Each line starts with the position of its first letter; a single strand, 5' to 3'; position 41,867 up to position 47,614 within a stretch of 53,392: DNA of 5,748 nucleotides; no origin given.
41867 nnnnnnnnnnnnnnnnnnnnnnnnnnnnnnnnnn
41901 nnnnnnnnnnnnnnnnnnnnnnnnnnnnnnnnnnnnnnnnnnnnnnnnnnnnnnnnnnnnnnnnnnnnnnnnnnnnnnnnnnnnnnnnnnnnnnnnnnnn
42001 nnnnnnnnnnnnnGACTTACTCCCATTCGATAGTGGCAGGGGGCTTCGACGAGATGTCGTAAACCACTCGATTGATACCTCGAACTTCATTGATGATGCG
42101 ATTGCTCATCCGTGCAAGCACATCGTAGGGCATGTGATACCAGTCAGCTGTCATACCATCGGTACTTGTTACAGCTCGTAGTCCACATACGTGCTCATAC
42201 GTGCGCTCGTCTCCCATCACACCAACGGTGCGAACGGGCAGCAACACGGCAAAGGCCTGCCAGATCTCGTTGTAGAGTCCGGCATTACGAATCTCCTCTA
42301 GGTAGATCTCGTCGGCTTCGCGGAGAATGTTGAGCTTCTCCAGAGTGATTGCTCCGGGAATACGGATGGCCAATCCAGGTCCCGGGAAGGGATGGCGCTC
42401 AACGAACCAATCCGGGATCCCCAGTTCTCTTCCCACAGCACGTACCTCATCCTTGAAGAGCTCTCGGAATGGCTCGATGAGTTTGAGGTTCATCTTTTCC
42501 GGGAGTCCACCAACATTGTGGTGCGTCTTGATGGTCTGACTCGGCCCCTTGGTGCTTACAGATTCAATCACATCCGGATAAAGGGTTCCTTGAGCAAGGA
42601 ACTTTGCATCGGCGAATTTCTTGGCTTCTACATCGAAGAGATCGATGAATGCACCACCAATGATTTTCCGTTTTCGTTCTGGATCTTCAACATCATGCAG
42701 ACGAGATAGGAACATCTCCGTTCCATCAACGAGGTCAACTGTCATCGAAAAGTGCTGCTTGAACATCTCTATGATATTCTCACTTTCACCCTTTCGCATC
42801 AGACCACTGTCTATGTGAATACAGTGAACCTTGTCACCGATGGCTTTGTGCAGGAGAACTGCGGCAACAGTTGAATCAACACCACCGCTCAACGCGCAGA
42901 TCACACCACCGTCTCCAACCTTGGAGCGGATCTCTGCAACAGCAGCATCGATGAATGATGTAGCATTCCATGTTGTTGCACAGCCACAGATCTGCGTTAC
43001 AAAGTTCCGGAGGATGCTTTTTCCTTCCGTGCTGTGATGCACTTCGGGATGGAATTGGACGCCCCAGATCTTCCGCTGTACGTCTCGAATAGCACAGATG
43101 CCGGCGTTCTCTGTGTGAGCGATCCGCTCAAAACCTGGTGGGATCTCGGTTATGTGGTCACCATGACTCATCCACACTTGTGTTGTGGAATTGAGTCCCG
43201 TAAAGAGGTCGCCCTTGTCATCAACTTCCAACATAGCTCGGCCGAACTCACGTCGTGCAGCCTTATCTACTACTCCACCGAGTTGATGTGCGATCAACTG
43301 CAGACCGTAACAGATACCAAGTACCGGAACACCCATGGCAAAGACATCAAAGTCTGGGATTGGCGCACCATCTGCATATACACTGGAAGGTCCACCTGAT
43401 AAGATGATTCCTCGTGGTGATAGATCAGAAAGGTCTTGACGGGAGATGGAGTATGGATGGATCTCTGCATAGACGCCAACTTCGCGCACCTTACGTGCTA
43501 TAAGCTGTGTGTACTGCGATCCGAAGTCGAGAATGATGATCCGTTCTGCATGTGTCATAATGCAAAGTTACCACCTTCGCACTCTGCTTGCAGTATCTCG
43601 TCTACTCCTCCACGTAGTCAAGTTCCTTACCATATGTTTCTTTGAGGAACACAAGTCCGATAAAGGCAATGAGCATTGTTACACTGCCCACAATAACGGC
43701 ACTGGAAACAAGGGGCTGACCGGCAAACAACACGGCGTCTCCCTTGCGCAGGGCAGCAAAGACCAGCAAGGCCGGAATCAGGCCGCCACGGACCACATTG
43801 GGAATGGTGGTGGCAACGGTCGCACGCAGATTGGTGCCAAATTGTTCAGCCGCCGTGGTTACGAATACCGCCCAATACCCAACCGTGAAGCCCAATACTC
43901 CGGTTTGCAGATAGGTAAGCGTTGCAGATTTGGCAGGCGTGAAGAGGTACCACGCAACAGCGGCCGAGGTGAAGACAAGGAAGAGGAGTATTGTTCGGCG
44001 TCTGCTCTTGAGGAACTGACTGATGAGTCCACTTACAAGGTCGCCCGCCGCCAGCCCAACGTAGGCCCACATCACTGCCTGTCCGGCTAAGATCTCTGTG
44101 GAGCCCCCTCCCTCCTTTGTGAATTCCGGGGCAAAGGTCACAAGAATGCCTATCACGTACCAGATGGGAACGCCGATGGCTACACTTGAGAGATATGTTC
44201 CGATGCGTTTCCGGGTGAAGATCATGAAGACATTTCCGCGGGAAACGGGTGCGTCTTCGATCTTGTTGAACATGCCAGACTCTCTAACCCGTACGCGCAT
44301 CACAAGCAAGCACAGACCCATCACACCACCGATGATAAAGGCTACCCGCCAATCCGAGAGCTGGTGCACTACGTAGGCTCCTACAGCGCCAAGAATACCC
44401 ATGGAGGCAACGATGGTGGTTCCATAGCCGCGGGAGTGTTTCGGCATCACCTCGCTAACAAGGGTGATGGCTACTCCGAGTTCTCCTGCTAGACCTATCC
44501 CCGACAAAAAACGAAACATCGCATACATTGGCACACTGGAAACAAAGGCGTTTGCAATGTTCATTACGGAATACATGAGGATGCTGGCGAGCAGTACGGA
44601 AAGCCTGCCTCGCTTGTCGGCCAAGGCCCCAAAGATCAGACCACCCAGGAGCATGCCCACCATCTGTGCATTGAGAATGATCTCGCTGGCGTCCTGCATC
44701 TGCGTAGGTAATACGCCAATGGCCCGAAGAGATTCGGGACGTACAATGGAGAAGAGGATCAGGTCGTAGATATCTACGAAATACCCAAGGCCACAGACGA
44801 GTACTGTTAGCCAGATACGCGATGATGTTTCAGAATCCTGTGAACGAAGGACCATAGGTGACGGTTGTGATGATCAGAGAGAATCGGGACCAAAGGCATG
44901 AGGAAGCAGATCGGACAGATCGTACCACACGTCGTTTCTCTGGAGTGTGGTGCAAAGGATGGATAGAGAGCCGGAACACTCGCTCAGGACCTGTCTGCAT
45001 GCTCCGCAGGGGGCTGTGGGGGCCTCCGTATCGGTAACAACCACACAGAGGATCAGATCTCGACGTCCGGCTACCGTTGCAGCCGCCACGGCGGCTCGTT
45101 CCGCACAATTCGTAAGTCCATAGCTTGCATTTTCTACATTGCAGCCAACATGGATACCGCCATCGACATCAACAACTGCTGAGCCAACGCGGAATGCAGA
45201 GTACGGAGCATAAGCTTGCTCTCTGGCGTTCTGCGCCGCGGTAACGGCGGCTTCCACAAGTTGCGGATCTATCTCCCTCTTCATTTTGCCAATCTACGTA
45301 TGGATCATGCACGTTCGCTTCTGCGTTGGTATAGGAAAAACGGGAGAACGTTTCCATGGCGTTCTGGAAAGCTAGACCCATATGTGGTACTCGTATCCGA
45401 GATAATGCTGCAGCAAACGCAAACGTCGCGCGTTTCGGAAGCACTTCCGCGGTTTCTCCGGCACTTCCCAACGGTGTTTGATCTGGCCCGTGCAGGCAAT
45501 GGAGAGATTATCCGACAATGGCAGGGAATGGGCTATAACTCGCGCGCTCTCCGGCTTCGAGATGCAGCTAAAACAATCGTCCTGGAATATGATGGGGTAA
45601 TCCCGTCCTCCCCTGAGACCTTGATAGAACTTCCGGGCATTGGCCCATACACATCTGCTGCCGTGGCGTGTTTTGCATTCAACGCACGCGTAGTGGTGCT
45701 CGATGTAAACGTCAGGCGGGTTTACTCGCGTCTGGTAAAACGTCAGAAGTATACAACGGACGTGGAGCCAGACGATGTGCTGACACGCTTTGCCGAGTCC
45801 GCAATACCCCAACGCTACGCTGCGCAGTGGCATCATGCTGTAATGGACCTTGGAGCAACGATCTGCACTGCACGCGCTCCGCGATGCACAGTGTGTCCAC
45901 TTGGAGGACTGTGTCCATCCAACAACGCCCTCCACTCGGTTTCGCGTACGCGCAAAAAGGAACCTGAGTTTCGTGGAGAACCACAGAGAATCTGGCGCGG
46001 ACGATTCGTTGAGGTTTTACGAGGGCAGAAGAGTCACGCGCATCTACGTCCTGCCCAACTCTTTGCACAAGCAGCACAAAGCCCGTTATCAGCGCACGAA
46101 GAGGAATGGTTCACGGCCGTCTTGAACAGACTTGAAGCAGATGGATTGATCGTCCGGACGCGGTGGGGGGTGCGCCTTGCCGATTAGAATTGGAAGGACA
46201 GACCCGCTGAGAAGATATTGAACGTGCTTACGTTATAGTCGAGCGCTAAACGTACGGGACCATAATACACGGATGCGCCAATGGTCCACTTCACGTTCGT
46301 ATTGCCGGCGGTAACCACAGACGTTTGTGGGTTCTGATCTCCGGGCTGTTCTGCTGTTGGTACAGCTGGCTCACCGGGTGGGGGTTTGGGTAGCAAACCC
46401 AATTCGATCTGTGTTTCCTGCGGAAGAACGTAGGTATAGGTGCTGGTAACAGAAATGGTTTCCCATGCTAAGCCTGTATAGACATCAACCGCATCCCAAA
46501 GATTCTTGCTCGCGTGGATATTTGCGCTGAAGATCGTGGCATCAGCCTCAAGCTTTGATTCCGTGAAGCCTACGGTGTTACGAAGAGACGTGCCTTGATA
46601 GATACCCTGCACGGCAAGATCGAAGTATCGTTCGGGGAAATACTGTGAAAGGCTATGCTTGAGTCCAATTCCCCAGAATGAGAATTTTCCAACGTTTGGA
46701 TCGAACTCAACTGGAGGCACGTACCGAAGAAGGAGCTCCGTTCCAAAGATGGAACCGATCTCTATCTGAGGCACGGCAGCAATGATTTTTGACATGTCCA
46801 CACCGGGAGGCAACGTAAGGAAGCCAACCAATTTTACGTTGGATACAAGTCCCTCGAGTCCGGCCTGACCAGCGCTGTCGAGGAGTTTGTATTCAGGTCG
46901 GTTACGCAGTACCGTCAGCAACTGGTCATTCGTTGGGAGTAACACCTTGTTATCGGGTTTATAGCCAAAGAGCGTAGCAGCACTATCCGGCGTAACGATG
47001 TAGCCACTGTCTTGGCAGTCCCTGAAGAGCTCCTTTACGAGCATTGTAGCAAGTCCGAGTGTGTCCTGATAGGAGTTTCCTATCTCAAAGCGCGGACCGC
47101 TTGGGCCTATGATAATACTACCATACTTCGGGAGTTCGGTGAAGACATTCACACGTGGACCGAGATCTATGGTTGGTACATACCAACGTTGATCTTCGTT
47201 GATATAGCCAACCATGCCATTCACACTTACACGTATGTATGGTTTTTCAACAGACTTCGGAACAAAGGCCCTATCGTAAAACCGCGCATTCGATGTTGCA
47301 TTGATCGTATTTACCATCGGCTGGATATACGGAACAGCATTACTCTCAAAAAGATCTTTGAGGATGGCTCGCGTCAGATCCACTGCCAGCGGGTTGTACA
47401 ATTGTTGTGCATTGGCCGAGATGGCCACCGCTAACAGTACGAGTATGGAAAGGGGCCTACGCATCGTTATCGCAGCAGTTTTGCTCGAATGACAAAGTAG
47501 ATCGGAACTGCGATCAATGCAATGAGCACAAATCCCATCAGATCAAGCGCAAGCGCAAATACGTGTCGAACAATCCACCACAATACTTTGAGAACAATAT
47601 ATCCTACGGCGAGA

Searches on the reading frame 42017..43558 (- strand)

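Call 91: search_protein_families(library=pfam, proteins=[window:42017-43558:-], max_evalue=0.00001)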
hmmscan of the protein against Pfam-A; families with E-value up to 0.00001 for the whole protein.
window:42017-43558:- (513 aa): 4 families
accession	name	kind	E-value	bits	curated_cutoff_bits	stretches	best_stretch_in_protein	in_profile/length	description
PF00958.27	GMP_synt_C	-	3.2e-47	159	27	1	421-512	1-92/92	GMP synthase C terminal domain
PF00117.34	GATase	-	6.2e-46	156.9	22.8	1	9-189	2-189/190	Glutamine amidotransferase class-I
PF07722.19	Peptidase_C26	-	3.4e-10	40.5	20.5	1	74-172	103-219/219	Peptidase C26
PF02540.23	NAD_synthase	-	1.2e-08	34.8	21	1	212-278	14-80/242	NAD synthase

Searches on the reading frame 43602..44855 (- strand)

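Call 91: search_protein_families(library=pfam, proteins=[window:43602-44855:-], max_evalue=0.00001)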
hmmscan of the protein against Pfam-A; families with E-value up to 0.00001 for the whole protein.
window:43602-44855:- (417 aa): 2 families
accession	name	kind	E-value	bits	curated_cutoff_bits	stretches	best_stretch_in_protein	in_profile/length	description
PF07690.21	MFS_1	-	9.9e-27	94.2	33.4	1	23-348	3-332/347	Major Facilitator Superfamily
PF00083.30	Sugar_tr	-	3.1e-17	63.1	22.3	1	53-196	39-197/452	Sugar (and other) transporter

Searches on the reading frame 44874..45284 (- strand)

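Call 91: search_protein_families(library=pfam, proteins=[window:44874-45284:-], max_evalue=0.00001)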
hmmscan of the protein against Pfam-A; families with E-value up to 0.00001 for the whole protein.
window:44874-45284:- (136 aa): 2 families
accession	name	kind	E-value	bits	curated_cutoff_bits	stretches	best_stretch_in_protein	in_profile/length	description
PF00383.29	dCMP_cyt_deam_1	-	6e-16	58.6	25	1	11-103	5-93/102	Cytidine and deoxycytidylate deaminase zinc-binding region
PF08211.18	dCMP_cyt_deam_2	-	1.8e-08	35.1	25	1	10-74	41-105/130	Cytidine and deoxycytidylate deaminase zinc-binding region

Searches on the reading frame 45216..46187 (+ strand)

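Call 91: search_protein_families(library=pfam, proteins=[window:45216-46187:+], max_evalue=0.00001)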
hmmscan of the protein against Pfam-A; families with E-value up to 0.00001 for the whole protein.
window:45216-46187:+ (323 aa): 2 families
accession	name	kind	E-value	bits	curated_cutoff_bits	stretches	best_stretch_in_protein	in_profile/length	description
PF00730.31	HhH-GPD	-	8.5e-15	55.5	26.2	1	60-174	1-87/108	HhH-GPD superfamily base excision DNA repair protein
PF00633.29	HHH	-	5.6e-06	26.4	24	1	124-153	1-30/30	Helix-hairpin-helix motif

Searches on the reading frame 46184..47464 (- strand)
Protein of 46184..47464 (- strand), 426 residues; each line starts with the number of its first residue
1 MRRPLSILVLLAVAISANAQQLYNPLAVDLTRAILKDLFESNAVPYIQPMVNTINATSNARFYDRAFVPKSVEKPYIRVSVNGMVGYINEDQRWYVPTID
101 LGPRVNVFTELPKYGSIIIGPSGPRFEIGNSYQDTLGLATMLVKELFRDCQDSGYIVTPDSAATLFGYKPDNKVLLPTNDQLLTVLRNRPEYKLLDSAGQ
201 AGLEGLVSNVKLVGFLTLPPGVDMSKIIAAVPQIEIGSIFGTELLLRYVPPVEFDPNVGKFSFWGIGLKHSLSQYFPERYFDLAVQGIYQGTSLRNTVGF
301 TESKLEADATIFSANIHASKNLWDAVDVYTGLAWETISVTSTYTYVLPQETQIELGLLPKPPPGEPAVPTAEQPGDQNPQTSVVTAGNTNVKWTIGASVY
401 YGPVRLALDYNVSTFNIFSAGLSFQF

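Call 91: search_protein_families(library=pfam, proteins=[window:46184-47464:-], max_evalue=0.00001)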
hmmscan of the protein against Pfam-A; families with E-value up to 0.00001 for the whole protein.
window:46184-47464:- (426 aa): 1 family
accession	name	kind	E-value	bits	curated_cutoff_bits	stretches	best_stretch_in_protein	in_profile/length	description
PF20230.4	DUF6588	-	4.7e-34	118.4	27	1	5-426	5-319/319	Family of unknown function (DUF6588)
